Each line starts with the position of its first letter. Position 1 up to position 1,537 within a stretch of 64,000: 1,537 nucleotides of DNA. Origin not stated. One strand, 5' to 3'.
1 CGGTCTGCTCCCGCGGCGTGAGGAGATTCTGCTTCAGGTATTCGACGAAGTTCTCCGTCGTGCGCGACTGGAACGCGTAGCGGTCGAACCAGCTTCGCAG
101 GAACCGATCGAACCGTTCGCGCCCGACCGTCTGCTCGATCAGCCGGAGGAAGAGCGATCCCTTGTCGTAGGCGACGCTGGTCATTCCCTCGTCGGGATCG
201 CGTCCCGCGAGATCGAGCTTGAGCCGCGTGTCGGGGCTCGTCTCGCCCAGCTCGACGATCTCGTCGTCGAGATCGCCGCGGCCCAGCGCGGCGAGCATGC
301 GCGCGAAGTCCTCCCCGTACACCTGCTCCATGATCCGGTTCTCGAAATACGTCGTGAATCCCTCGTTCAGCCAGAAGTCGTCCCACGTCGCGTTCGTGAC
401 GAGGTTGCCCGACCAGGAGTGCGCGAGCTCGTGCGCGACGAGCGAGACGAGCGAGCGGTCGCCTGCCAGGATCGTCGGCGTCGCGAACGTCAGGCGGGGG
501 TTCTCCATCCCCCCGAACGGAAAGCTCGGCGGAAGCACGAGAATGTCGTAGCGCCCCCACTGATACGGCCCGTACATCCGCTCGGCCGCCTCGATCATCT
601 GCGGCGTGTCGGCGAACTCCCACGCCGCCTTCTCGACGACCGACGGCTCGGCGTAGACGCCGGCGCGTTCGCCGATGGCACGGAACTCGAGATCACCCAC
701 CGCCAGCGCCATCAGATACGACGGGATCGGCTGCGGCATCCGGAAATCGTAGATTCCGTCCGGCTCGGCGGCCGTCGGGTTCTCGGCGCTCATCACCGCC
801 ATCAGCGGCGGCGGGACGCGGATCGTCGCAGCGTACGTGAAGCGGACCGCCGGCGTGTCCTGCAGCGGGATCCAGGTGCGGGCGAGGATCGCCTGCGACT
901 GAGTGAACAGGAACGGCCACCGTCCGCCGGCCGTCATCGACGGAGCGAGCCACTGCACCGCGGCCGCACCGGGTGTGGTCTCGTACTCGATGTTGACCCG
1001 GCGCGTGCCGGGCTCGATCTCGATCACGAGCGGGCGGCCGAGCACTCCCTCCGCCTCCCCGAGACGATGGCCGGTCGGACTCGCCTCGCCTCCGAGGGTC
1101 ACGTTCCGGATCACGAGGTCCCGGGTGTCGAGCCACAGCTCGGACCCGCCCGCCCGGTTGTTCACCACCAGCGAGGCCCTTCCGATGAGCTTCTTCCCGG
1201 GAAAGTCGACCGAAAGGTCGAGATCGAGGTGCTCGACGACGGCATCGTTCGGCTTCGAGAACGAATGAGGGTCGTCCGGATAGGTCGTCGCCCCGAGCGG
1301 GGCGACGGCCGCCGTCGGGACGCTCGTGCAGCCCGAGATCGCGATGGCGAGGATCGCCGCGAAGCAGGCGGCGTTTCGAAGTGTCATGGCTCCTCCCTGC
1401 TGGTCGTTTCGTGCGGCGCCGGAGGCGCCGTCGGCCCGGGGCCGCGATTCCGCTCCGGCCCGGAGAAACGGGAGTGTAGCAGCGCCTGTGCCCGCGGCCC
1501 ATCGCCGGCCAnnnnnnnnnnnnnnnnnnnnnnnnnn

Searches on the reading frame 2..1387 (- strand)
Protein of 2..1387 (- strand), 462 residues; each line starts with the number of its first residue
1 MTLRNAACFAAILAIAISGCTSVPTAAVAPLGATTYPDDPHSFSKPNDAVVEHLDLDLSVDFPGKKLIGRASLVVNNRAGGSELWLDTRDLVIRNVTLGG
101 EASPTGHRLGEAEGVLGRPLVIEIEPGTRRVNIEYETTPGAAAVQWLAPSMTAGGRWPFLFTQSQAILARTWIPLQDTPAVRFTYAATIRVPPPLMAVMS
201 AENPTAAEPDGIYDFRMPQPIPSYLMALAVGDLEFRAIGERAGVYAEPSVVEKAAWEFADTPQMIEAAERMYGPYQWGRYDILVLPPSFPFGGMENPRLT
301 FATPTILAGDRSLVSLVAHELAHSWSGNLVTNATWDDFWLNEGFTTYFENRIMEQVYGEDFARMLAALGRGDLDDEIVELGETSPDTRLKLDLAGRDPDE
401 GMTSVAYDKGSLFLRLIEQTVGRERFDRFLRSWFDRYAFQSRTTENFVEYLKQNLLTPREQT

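Call 78: search_protein_families(library=pfam, proteins=[window:2-1387:-], max_evalue=0.00001)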
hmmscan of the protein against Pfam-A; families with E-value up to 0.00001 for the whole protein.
window:2-1387:- (462 aa): 2 families
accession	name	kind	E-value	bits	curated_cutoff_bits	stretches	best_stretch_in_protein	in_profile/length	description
PF01433.26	Peptidase_M1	-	2e-44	152.2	27.7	1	257-453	2-205/218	Peptidase family M1 domain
PF17900.6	Peptidase_M1_N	-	1.4e-13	51.8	25.8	1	52-225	3-186/186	Peptidase M1 N-terminal domain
